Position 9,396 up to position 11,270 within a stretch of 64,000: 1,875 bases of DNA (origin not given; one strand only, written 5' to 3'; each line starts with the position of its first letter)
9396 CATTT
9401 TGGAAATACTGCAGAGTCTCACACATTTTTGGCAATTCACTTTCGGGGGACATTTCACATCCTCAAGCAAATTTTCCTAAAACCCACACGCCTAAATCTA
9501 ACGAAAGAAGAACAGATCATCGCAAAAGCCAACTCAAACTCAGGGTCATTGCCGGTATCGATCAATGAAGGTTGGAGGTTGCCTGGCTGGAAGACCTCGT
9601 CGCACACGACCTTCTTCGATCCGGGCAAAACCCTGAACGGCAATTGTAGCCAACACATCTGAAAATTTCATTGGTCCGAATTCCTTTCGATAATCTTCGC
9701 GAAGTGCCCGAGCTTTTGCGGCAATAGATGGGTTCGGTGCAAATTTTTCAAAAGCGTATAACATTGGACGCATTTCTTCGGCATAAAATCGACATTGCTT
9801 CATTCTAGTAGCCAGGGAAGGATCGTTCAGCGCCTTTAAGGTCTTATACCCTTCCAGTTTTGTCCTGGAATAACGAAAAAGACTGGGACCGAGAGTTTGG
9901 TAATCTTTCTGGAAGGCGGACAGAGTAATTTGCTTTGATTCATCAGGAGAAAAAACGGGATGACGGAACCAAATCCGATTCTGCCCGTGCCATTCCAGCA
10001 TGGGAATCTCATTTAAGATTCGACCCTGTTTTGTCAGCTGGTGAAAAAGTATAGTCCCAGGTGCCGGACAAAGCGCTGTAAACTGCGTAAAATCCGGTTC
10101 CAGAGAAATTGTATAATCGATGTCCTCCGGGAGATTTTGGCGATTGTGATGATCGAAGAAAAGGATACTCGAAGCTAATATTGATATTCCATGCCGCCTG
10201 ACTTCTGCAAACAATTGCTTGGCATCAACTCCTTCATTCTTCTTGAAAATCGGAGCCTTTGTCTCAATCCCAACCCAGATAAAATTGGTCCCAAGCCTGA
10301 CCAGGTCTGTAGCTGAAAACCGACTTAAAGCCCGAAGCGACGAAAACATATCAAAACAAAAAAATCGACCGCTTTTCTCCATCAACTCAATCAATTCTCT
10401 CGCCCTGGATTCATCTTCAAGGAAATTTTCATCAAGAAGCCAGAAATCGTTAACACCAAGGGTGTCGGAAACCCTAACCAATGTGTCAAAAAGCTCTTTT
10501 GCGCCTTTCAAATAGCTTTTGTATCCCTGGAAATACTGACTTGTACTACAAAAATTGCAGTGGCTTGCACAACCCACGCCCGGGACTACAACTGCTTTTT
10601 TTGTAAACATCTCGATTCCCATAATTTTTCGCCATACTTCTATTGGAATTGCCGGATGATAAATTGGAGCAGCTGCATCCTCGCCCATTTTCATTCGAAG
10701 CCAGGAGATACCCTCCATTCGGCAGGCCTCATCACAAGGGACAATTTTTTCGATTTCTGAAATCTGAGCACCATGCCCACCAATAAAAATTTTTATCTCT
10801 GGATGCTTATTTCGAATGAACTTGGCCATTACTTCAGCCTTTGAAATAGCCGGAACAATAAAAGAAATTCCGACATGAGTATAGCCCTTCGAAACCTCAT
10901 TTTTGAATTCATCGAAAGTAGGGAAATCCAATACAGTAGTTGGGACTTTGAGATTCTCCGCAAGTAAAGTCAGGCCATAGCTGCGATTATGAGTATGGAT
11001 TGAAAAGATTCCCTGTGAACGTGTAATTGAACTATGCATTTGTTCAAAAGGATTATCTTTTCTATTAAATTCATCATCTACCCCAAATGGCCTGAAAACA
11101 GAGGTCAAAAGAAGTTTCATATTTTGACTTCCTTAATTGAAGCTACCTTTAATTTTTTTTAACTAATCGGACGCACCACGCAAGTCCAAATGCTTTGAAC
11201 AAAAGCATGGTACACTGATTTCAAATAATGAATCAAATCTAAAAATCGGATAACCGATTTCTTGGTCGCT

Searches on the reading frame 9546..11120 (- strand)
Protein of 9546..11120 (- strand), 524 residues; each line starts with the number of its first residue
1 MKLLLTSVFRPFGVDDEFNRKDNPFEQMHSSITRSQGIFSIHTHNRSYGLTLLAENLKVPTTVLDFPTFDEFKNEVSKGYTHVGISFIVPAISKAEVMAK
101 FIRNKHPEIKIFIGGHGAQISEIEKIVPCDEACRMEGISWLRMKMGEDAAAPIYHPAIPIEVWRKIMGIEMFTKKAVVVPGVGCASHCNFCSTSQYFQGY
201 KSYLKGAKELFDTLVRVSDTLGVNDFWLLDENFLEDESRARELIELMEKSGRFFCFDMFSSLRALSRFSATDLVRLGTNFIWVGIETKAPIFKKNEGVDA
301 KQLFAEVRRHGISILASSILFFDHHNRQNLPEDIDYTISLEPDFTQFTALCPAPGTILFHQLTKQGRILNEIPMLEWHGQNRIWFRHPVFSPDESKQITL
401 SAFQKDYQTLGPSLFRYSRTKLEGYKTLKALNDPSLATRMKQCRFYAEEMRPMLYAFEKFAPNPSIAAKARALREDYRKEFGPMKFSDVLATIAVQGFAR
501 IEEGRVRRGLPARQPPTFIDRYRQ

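Call 34: search_protein_families(library=pfam, proteins=[window:9546-11120:-])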
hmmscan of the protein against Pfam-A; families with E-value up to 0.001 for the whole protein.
window:9546-11120:- (524 aa): 0 families

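Call 55: search_protein_families(library=ncbifam, proteins=[window:9546-11120:-], max_evalue=0.01)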
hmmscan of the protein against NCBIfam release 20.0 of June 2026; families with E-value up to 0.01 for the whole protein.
window:9546-11120:- (524 aa): 10 families
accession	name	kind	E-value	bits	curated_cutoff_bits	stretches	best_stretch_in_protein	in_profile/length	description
TIGR03471.1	HpnJ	equivalog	2.8e-12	46.3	577.6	1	180-394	202-420/472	hopanoid biosynthesis associated radical SAM protein HpnJ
NF050148.1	rSAM_ApyD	equivalog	8.2e-11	41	750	1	178-363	202-394/645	RiPP biosynthesis radical SAM protein ApyD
TIGR02026.1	BchE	equivalog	2.5e-09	36.6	481.35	1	132-369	144-394/497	magnesium-protoporphyrin IX monomethyl ester anaerobic oxidative cyclase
TIGR04479.1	bcpD_PhpK_rSAM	subfamily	0.00011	20.8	600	0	182-346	248-415/504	PhpK family radical SAM P-methyltransferase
TIGR04072.2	rSAM_ladder_B12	equivalog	0.0021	16.8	360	1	183-308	188-310/443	lipid biosynthesis B12-binding/radical SAM protein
NF038361.1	rSAM_Sden_1168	equivalog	0.0024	16.5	575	1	182-257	289-362/560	Sden_1168 family B12-binding radical SAM P-methyltransferase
TIGR00048.1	rRNA_mod_RlmN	equivalog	0.0038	16.2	290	1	173-223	103-151/355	dual-specificity RNA methyltransferase RlmN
NF008396.0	PRK11194.1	equivalog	0.0042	16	633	1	178-224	114-157/379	dual-specificity RNA methyltransferase RlmN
TIGR03975.1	rSAM_ocin_1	subfamily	0.0044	15.6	281.85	0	185-287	275-372/606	RiPP maturation radical SAM C-methyltransferase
NF008147.1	PRK10898.1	equivalog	0.0046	16.1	408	1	76-150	222-293/352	outer membrane-stress sensor serine endopeptidase DegS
